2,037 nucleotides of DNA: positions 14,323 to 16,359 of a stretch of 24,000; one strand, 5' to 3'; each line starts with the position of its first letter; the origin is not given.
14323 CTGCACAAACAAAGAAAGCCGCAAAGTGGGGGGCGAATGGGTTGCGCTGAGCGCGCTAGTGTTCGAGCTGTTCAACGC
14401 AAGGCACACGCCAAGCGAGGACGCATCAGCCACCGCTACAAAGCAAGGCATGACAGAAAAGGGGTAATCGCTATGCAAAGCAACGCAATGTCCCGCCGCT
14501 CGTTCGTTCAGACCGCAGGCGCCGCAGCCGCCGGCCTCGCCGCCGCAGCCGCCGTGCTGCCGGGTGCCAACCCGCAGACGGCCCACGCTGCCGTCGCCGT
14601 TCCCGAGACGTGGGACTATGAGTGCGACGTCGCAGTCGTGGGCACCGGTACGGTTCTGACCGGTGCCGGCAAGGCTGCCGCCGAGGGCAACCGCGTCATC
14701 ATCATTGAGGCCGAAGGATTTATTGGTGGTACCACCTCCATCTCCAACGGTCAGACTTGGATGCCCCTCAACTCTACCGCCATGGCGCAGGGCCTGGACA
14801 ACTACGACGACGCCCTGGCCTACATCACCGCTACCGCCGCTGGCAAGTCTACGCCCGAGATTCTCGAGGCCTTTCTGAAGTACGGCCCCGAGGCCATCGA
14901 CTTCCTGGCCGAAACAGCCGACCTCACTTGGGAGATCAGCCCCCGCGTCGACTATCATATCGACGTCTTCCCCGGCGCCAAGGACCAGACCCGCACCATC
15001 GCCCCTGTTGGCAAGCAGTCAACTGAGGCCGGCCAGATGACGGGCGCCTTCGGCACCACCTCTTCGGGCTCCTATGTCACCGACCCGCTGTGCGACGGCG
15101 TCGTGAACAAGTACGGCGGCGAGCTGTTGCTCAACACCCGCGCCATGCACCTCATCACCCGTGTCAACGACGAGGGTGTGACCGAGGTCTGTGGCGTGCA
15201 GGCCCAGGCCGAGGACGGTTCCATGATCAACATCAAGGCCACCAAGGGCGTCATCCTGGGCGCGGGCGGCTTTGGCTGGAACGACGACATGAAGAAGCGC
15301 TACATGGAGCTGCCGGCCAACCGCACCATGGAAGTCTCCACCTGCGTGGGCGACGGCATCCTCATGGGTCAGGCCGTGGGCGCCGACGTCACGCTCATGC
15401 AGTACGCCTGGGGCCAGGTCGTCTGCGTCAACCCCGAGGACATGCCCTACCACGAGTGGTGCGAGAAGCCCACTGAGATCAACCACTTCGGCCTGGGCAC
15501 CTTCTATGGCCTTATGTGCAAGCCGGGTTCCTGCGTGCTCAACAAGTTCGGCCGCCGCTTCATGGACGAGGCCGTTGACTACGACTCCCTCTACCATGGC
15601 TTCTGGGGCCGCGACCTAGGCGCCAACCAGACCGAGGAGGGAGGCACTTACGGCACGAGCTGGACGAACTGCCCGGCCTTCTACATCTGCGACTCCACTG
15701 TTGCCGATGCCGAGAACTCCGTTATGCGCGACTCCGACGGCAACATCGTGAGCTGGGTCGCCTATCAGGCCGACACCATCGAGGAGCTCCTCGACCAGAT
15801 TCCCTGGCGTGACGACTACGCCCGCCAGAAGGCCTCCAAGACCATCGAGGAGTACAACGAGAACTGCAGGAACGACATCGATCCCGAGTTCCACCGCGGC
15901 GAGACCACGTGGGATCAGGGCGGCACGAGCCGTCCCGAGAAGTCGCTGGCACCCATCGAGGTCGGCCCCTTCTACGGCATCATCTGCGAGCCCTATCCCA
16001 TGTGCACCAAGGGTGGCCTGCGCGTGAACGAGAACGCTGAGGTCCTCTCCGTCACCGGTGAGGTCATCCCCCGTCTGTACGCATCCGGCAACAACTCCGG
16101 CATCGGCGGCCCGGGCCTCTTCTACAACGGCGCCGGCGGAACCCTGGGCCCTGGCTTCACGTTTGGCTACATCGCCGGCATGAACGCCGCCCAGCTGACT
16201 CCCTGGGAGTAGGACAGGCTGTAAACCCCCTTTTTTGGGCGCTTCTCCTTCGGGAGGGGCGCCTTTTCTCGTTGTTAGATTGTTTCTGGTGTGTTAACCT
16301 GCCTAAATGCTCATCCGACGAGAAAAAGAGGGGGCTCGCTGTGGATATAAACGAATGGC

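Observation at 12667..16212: Module 1: membrane LuxR sensor divergent from a Tat-exported, Cys-rich KstD-like flavoprotein lacking fumarate-reductase catalytic residues (orphan reductase, unknown substrate)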

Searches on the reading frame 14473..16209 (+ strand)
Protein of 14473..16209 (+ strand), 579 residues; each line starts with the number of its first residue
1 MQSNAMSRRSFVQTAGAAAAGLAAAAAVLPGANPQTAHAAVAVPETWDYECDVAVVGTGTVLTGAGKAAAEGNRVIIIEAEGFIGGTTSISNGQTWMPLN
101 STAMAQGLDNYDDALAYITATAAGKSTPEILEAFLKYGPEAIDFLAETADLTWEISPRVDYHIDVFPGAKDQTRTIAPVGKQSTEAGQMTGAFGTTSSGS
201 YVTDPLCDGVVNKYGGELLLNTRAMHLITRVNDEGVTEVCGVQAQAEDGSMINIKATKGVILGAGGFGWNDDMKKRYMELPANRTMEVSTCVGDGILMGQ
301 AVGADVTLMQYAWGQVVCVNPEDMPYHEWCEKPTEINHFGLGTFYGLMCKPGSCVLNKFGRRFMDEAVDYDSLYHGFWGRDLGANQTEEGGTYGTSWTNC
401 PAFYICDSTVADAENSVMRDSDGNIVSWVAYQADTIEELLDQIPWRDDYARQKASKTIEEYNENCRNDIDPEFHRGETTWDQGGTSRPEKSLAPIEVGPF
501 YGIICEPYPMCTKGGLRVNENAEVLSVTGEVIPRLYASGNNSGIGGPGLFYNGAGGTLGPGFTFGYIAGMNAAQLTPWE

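Call 6: search_protein_families(library=pfam, proteins=[window:14473-16209:+], max_evalue=0.01)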
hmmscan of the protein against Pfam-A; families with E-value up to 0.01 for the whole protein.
window:14473-16209:+ (579 aa): 3 families
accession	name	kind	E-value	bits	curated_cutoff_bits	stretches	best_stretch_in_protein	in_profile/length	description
PF00890.30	FAD_binding_2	-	5.5e-45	154.7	20.4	1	52-557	1-413/414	FAD binding domain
PF12831.13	FAD_oxidored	-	9.9e-05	22.2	27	1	52-103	1-53/416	FAD dependent oxidoreductase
PF01266.30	DAO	-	0.00025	21.1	27.9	1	52-267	1-205/353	FAD dependent oxidoreductase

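Call 7: search_protein_families(library=ncbifam, proteins=[window:14473-16209:+], max_evalue=0.01)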
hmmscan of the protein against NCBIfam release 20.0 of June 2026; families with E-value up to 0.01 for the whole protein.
window:14473-16209:+ (579 aa): 25 families
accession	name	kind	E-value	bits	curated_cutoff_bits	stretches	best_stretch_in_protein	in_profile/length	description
NF009478.0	PRK12844.1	equivalog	9.8e-71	238.7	789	2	238-574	242-550/559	3-ketosteroid-delta-1-dehydrogenase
NF005882.1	PRK07843.1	equivalog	3.3e-66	223.8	788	2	204-570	206-545/547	3-oxosteroid 1-dehydrogenase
NF004789.0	PRK06134.1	subfamily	5.7e-60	203.5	747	2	215-575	231-570/581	FAD-dependent oxidoreductase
NF009477.0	PRK12843.1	equivalog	2.9e-56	191.1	758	2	213-574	233-570/578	FAD-dependent oxidoreductase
NF053676.1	4oxCHCAChcC1Cy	equivalog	1.3e-55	188.8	1000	2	218-572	204-526/528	4-oxocyclohexanecarboxylate 2-dehydrogenase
NF009473.0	PRK12835.1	subfamily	1.9e-54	185.1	837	3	427-574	424-568/585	FAD-binding protein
NF009474.0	PRK12837.1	equivalog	9.2e-52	176.5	675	1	46-573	3-509/513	FAD-binding protein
NF009476.0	PRK12839.1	equivalog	1.1e-50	172.3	940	2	212-574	225-566/572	FAD-dependent oxidoreductase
NF009479.0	PRK12845.1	equivalog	5.3e-49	167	793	2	238-574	251-565/566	3-ketosteroid-delta-1-dehydrogenase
NF053677.1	Desat2ChcC2Cyan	equivalog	7.5e-49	166.5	900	2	232-575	232-554/558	4-oxocyclohex-2-ene-1-carboxylate 5-dehydrogenase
TIGR01813.1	flavo_cyto_c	subfamily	1.5e-33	116.2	285.45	1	52-543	1-419/444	flavocytochrome c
NF005510.0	PRK07121.1-3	subfamily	1.8e-33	116.1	481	3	210-323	189-299/492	FAD-binding protein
NF005509.0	PRK07121.1-2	subfamily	8.4e-33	113.7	630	2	12-315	6-314/527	FAD-binding protein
NF006130.0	PRK08274.1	equivalog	8.4e-28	97.4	369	1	211-575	142-461/467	FAD-dependent tricarballylate dehydrogenase TcuA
NF053717.1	VnlPnlRedVprA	equivalog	3e-25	89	600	2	431-566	353-466/481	vinyl phenol reductase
TIGR01409.1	TAT_signal_seq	domain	0.0022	18.3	16.7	1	7-31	2-25/29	twin-arginine translocation signal domain-containing protein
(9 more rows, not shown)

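Call 8: find_homologous_proteins(query=window:14473-16209:+)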
Query window:14473-16209:+ (579 aa): 71 proteins with E <= 0.001 among 8000 candidates.
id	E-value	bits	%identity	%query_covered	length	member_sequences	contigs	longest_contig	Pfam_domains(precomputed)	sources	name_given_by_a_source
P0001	0.0e+0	1335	99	100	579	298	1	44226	PF00890.31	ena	-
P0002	0.0e+0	1183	86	100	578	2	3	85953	PF00890.31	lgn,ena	-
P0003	0.0e+0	1156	88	95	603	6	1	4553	PF00890.31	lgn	-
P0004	0.0e+0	1054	78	100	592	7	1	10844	PF01266.31,PF00890.31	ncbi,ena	-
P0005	0.0e+0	1046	79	99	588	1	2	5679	PF01266.31,PF00890.31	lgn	-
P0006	0.0e+0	1046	79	99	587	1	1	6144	PF01266.31,PF00890.31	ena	-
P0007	0.0e+0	1044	78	99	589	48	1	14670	PF00890.31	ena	-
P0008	0.0e+0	1036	79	99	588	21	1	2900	PF01266.31,PF00890.31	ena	-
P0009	0.0e+0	1014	76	100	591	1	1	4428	PF00890.31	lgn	-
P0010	2.5e-137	477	79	44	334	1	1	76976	PF00890.31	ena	-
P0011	2.0e-112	395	40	99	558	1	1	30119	PF00890.31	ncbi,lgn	-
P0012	2.0e-99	352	38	100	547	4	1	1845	PF01266.31,PF00890.31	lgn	-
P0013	2.3e-91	326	37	92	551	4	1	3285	PF00890.31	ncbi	-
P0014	2.4e-72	263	33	99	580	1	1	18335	PF01946.24,PF01266.31,PF00890.31,PF03486.21,PF12831.14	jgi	jgi:3-oxosteroid 1-dehydrogenase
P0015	2.0e-42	164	29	97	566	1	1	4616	PF10518.15,PF00890.31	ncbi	-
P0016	3.2e-41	160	29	90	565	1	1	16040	PF01266.31,PF13450.13,PF00890.31,PF03486.21,PF12831.14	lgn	-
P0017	1.5e-38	151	28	92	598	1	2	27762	PF01946.24,PF01266.31,PF00890.31,PF07992.21,PF03486.21,PF12831.14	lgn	-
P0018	2.6e-38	150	31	61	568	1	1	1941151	PF01946.24,PF01266.31,PF13450.13,PF00890.31,PF07992.21,PF03486.21,PF01134.29,PF12831.14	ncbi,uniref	ncbi:3-oxosteroid 1-dehydrogenase [Nocardia sp. NPDC058058]|uniref:3-oxosteroid 1-dehydrogenase n=1 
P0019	3.7e-38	150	28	97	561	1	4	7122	PF10518.15,PF00890.31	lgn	-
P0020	3.0e-35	140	28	88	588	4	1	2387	PF01266.31,PF00890.31,PF07992.21,PF03486.21,PF12831.14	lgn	-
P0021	4.3e-34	136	28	93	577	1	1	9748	PF01266.31,PF13450.13,PF00890.31,PF07992.21,PF00070.34,PF03486.21,PF12831.14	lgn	-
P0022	2.8e-32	131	28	91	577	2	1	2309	PF01946.24,PF01266.31,PF13450.13,PF00890.31,PF07992.21,PF00070.34,PF03486.21,PF12831.14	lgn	-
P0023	3.8e-32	130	30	91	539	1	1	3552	PF01946.24,PF01266.31,PF13450.13,PF00890.31,PF07992.21,PF00070.34,PF03486.21,PF12831.14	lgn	-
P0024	1.1e-30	125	28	87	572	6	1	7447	PF00890.31,PF12831.14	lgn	-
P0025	2.8e-30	124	29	91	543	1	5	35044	PF01266.31,PF13450.13,PF00890.31,PF07992.21,PF03486.21,PF12831.14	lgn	-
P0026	1.1e-28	119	26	91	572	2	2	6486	PF01266.31,PF13450.13,PF00890.31,PF07992.21,PF03486.21,PF12831.14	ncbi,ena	-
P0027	1.2e-28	119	26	94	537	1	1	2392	PF00890.31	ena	-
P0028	1.1e-27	115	27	92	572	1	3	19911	PF01266.31,PF13450.13,PF00890.31,PF03486.21,PF12831.14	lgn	-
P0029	1.9e-27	115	25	89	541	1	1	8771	PF01266.31,PF00890.31,PF07992.21,PF13738.13,PF03486.21,PF01134.29,PF12831.14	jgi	-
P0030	7.8e-27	113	26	92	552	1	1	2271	PF01946.24,PF01266.31,PF13450.13,PF00890.31,PF03486.21,PF12831.14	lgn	-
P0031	1.7e-26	111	29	57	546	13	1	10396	PF01266.31,PF00890.31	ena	-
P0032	9.9e-25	106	26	87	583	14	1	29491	PF01266.31,PF13450.13,PF00890.31,PF07992.21,PF00070.34,PF03486.21,PF12831.14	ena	-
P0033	1.9e-24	105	25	89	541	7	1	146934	PF01266.31,PF00890.31,PF07992.21,PF03486.21,PF01134.29,PF12831.14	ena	-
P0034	3.0e-24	104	27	77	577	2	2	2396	PF01266.31,PF00890.31,PF07992.21,PF03486.21,PF12831.14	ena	-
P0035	5.3e-24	103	27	92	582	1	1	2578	PF01266.31,PF00890.31,PF12831.14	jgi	jgi:hypothetical protein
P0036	1.3e-22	99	28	100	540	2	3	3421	PF01266.31,PF00890.31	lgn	-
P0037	2.2e-22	98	30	92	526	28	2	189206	PF01266.31,PF00890.31,PF03486.21,PF12831.14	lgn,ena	-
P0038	5.9e-22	96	27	98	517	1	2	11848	PF01946.24,PF01266.31,PF13450.13,PF00890.31,PF07992.21,PF03486.21,PF12831.14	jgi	jgi:fumarate reductase flavoprotein subunit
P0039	9.2e-22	96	28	92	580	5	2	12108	PF01266.31,PF00890.31,PF12831.14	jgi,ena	-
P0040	1.1e-21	95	28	94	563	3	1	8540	PF01266.31,PF00890.31,PF12831.14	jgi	jgi:hypothetical protein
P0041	1.8e-21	95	28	99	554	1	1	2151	PF00890.31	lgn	-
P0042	1.5e-20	92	27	92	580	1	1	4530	PF01266.31,PF00890.31,PF12831.14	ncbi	-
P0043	4.7e-19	87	25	99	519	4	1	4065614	PF01946.24,PF01266.31,PF13450.13,PF00890.31,PF07992.21,PF03486.21,PF12831.14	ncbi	ncbi:MAG: flavocytochrome c [Syntrophales bacterium]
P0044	7.4e-19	86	26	91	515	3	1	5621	PF01946.24,PF01266.31,PF13450.13,PF00890.31,PF07992.21,PF03486.21,PF01494.26,PF12831.14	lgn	-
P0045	1.3e-15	75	29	78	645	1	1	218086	PF01266.31,PF13450.13,PF00890.31,PF04205.20,PF07992.21,PF03486.21,PF01494.26,PF12831.14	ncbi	-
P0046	7.7e-15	73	25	90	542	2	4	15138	PF01266.31,PF00890.31,PF07992.21,PF03486.21,PF12831.14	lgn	-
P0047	3.1e-14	71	25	87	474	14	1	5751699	PF01266.31,PF13450.13,PF00890.31,PF07992.21,PF03486.21,PF12831.14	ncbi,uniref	ncbi:FAD-dependent oxidoreductase [Pimelobacter simplex]|uniref:FAD-dependent oxidoreductase n=1 Tax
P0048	3.3e-14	71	25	93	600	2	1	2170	PF01266.31,PF13450.13,PF00890.31,PF03486.21,PF12831.14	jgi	jgi:hypothetical protein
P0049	4.6e-14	70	25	87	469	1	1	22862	PF01946.24,PF01266.31,PF00890.31,PF07992.21,PF00070.34,PF13738.13,PF03486.21,PF01134.29,PF12831.14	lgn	-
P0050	2.4e-13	68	25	85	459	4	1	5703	PF01946.24,PF01266.31,PF13450.13,PF00890.31,PF07992.21,PF13738.13,PF03486.21,PF01134.29,PF12831.14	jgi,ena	-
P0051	3.1e-13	68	26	57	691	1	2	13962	PF01266.31,PF13450.13,PF00890.31,PF03486.21,PF12831.14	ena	-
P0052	9.9e-13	66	26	82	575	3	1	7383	PF01266.31,PF00890.31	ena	-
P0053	2.0e-12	65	34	25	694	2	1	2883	PF01266.31,PF00890.31,PF07992.21,PF03486.21,PF12831.14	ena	-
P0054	2.7e-12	64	28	53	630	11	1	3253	PF01266.31,PF00890.31,PF04205.20,PF12831.14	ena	-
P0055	4.7e-12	64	27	91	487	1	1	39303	PF01266.31,PF00890.31,PF03486.21,PF12831.14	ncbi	-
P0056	1.5e-11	62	26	58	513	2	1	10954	PF01266.31,PF00890.31,PF07992.21,PF03486.21,PF12831.14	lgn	-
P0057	5.7e-11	60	27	52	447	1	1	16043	PF01266.31,PF13450.13,PF00890.31,PF07992.21,PF03486.21,PF12831.14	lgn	-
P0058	6.9e-11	60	28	70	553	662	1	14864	PF01266.31,PF00890.31,PF03486.21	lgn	-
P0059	7.3e-9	53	25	93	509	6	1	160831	PF01266.31,PF00890.31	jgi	jgi:flavocytochrome c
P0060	1.7e-8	52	30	56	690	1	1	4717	PF01946.24,PF01266.31,PF13450.13,PF00890.31,PF04205.20,PF07992.21,PF03486.21,PF12831.14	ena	-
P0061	4.7e-8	50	25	99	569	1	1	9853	PF01266.31,PF00890.31,PF03486.21,PF12831.14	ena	-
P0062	1.1e-7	49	22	87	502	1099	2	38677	PF01946.24,PF01266.31,PF00890.31,PF07992.21,PF03486.21,PF12831.14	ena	-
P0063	1.4e-7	49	23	87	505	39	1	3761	PF01266.31,PF00890.31,PF03486.21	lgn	-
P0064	7.8e-7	46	25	92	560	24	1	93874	PF01266.31,PF13450.13,PF00890.31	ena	-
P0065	1.5e-6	46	27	87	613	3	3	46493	PF01266.31,PF13450.13,PF00890.31,PF04205.20,PF07992.21,PF03486.21,PF12831.14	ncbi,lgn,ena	-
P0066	7.4e-6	43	27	59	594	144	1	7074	PF01266.31,PF13450.13,PF00890.31,PF04205.20,PF03486.21,PF12831.14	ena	-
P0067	1.8e-5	42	22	85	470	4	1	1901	PF01266.31,PF13450.13,PF00890.31,PF07992.21,PF03486.21,PF01134.29,PF12831.14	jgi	jgi:fumarate reductase flavoprotein subunit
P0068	2.1e-5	42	25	88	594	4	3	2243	PF01266.31,PF13450.13,PF00890.31,PF04205.20,PF07992.21,PF03486.21,PF01134.29,PF01494.26,PF12831.14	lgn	-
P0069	2.2e-5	42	23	87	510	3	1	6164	PF00890.31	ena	-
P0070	1.3e-4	39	25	85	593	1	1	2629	PF01946.24,PF01266.31,PF13450.13,PF00890.31,PF04205.20,PF07992.21,PF03486.21,PF12831.14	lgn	-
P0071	2.0e-4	38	25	49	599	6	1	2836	PF01266.31,PF13450.13,PF00890.31,PF04205.20,PF07992.21,PF03486.21,PF12831.14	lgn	-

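Call 9: search_solved_structures(query=window:14473-16209:+, max_evalue=0.001, show_alignments=2)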
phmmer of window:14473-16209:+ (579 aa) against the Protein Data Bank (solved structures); distinct sequences matched with E-value up to 0.001: 29.
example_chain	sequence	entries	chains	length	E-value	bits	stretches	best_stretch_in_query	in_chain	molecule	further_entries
7p18_A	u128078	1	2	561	3.9e-40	141.5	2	219-571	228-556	3-oxosteroid 1-dehydrogenase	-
4c3x_A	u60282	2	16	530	4.4e-34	121.5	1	45-572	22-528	3-KETOSTEROID DEHYDROGENASE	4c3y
8jbz_AAA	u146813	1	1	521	6.6e-34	120.9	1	46-572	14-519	3-ketosteroid dehydrogenase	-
8joj_A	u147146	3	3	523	8e-34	120.6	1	46-572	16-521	3-ketosteroid dehydrogenase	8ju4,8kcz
8am8_BBB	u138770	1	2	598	1.6e-25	93.2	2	6-314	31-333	Fumarate reductase/succinate dehydrogenase flavoprotein domain protein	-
8am3_AAA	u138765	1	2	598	1.7e-25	93.1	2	6-314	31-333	Fumarate reductase/succinate dehydrogenase flavoprotein domain protein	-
8am6_AAA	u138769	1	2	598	2.2e-25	92.7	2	6-314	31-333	Fumarate reductase/succinate dehydrogenase flavoprotein domain protein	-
4at0_A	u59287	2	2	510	2.1e-18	69.7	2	20-318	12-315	3-KETOSTEROID-DELTA4-5ALPHA-DEHYDROGENASE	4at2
6t85_A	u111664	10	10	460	3.7e-15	59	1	220-318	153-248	Urocanate reductase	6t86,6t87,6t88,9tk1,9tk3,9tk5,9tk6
1d4c_A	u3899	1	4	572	1.2e-12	50.7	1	425-575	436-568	FLAVOCYTOCHROME C FUMARATE REDUCTASE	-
1d4d_A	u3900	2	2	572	2.7e-12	49.5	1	425-575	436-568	FLAVOCYTOCHROME C FUMARATE REDUCTASE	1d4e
1qo8_A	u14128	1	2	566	2e-11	46.7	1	193-311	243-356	FLAVOCYTOCHROME C3 FUMARATE REDUCTASE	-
1lj1_A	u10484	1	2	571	1.3e-08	37.4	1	495-575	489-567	flavocytochrome c3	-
1m64_A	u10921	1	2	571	1.3e-08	37.4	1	495-575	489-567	flavocytochrome c3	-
1jrz_A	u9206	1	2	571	1.4e-08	37.2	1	495-575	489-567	FLAVOCYTOCHROME C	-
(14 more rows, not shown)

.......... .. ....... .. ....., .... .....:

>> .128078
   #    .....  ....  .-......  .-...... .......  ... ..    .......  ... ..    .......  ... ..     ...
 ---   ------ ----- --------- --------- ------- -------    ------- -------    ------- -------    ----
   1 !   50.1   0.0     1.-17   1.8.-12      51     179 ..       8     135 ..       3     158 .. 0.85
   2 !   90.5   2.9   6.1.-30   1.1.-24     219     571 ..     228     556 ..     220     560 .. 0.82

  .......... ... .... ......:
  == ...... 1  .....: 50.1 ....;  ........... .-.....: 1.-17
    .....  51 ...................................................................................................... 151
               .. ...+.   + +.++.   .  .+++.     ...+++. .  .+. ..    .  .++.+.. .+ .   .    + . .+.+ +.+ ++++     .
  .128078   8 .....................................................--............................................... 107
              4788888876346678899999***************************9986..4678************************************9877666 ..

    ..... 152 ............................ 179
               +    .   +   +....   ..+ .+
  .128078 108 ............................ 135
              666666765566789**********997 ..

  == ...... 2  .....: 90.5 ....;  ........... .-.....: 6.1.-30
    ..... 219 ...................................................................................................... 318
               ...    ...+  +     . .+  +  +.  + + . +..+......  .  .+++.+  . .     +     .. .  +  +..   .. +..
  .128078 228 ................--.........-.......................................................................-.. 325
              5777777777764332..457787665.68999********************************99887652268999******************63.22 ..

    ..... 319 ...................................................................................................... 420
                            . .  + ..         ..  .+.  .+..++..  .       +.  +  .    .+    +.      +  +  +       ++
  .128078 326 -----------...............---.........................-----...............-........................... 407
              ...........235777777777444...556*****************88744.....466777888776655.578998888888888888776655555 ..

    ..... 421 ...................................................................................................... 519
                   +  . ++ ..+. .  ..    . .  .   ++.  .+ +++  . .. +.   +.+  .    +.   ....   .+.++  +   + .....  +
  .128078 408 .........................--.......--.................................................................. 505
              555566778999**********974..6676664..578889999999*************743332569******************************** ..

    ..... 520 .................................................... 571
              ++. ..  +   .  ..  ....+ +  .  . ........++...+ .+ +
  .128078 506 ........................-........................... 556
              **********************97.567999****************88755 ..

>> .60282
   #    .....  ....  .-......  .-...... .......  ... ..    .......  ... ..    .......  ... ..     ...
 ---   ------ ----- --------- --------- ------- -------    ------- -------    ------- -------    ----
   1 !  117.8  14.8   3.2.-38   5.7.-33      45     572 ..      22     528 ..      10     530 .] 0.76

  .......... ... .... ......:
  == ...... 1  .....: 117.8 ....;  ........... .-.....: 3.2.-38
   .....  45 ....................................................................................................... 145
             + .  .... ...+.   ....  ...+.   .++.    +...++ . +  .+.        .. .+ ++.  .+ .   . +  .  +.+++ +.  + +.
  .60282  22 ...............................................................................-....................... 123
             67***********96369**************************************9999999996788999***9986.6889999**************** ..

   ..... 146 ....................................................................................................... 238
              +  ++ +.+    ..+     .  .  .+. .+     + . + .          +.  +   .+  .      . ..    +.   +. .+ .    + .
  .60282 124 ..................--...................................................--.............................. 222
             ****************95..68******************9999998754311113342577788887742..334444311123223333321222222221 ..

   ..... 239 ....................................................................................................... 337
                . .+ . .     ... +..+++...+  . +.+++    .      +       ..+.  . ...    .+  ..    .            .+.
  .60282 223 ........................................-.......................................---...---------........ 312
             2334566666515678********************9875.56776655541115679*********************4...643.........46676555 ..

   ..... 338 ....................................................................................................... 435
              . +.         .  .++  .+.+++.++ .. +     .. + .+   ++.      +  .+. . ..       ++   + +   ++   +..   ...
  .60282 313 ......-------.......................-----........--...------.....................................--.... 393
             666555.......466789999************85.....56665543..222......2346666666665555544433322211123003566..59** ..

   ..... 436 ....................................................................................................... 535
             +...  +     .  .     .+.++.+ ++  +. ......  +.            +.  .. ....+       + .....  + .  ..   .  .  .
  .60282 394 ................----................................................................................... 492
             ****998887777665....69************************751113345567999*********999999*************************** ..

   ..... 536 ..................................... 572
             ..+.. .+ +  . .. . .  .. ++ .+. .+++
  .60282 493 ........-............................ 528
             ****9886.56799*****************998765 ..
